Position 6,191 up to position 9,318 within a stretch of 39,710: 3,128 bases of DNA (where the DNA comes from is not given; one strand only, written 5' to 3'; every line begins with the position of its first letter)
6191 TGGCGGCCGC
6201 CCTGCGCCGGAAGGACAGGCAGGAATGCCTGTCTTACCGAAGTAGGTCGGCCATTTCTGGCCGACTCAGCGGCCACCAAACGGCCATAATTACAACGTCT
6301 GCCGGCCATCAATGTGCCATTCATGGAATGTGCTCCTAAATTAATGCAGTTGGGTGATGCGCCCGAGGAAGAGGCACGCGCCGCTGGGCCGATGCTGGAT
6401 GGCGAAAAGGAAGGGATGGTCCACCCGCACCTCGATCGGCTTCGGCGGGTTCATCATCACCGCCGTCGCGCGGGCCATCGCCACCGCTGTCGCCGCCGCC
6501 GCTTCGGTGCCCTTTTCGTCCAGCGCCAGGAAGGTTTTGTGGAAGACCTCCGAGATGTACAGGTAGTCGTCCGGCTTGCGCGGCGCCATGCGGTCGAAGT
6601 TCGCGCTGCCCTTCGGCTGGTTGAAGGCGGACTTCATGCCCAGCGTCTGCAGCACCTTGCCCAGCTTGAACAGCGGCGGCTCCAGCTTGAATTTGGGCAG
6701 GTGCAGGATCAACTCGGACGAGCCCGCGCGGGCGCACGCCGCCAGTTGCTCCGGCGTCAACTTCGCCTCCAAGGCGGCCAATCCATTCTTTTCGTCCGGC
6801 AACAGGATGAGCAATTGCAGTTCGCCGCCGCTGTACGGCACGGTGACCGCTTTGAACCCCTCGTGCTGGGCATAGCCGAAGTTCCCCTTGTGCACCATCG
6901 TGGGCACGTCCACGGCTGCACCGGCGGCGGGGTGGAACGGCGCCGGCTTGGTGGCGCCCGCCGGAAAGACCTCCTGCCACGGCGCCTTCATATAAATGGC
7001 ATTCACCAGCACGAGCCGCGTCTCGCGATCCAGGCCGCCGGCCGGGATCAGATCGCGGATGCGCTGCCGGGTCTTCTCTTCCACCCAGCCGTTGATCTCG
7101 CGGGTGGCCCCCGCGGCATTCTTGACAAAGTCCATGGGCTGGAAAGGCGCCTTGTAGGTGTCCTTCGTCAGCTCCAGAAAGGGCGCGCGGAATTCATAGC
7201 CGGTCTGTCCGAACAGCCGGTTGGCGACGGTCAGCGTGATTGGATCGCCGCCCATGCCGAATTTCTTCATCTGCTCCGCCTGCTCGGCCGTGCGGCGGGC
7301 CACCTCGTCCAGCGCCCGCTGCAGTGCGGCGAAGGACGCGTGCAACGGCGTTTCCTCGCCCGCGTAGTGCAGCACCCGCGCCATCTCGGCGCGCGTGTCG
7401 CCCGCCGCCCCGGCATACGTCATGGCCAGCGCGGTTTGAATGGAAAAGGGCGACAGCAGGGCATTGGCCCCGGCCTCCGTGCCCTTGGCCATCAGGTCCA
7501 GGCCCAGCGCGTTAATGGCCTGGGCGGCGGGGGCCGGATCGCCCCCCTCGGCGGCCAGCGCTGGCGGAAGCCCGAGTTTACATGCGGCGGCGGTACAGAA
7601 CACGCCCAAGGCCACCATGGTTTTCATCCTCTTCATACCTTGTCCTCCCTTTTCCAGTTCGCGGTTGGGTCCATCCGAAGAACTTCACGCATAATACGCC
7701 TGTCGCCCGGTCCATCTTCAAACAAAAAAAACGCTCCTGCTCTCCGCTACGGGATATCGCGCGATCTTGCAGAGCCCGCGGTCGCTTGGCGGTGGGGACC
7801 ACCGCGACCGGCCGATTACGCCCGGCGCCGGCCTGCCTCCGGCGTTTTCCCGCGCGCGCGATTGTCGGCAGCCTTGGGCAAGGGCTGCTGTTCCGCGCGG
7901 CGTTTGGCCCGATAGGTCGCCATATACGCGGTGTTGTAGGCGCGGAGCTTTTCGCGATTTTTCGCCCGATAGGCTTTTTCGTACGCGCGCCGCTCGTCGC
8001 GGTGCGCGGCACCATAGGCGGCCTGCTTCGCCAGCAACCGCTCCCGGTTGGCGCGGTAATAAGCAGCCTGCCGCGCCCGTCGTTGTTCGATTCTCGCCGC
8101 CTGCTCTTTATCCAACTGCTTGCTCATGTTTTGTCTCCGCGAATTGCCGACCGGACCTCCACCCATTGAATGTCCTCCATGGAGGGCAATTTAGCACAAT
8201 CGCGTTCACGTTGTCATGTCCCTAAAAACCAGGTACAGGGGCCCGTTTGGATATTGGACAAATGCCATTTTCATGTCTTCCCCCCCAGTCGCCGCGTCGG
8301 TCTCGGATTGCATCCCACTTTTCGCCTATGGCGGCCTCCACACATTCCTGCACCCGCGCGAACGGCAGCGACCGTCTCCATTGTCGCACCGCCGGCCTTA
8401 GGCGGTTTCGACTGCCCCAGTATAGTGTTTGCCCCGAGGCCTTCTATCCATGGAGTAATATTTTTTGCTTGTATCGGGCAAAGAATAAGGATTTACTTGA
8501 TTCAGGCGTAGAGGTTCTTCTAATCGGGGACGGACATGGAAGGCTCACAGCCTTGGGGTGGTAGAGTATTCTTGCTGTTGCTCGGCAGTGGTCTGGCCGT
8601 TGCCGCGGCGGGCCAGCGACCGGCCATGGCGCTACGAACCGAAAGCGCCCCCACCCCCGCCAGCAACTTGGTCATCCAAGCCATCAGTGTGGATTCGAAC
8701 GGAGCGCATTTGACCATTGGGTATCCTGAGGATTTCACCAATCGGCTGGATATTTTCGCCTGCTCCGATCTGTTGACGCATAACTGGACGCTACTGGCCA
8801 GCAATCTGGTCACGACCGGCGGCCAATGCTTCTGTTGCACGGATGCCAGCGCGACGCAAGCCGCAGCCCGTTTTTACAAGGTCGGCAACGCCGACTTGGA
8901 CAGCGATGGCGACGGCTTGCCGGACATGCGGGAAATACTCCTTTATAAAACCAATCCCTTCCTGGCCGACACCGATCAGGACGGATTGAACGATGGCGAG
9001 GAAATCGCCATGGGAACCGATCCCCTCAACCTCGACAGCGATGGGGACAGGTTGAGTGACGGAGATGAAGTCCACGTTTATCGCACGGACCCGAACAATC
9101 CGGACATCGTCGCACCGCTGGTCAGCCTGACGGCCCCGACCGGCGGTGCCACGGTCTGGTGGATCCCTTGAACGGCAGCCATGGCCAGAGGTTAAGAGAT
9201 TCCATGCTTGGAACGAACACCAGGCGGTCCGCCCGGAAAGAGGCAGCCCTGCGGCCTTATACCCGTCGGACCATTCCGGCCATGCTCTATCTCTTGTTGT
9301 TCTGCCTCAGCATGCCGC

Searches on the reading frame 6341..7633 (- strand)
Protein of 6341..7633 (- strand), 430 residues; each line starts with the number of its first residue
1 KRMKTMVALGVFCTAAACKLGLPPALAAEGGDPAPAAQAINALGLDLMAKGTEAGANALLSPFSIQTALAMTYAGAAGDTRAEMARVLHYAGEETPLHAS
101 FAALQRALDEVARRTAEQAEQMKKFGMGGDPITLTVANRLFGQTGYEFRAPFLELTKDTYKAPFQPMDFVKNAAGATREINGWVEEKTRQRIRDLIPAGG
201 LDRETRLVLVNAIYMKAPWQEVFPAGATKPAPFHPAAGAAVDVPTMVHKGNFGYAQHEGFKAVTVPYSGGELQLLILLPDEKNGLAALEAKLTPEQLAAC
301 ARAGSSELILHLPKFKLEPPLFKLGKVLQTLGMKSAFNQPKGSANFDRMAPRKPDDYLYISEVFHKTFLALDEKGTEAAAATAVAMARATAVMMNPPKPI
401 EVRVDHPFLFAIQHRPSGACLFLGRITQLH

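Call 38: search_protein_families(library=pfam, proteins=[window:6341-7633:-], max_evalue=0.001)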
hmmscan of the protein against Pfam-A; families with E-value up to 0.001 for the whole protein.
window:6341-7633:- (430 aa): 1 family
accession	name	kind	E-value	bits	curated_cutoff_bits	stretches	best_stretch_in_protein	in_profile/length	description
PF00079.25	Serpin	-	5.9e-99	332.2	27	1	39-428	2-369/370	Serpin (serine protease inhibitor)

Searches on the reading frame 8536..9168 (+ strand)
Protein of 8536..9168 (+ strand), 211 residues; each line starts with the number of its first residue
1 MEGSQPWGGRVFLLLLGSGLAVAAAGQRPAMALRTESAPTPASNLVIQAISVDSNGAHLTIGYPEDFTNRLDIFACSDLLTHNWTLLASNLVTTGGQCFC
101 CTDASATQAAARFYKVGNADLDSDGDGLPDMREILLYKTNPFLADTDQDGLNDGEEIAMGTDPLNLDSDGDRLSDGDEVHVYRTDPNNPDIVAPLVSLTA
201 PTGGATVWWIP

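Call 38: search_protein_families(library=pfam, proteins=[window:8536-9168:+], max_evalue=0.001)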
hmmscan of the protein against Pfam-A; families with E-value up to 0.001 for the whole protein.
window:8536-9168:+ (211 aa): 1 family
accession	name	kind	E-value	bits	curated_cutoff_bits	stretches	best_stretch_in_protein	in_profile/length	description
PF18884.5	TSP3_bac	-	2.1e-17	63.1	25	1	145-165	1-21/22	Bacterial TSP3 repeat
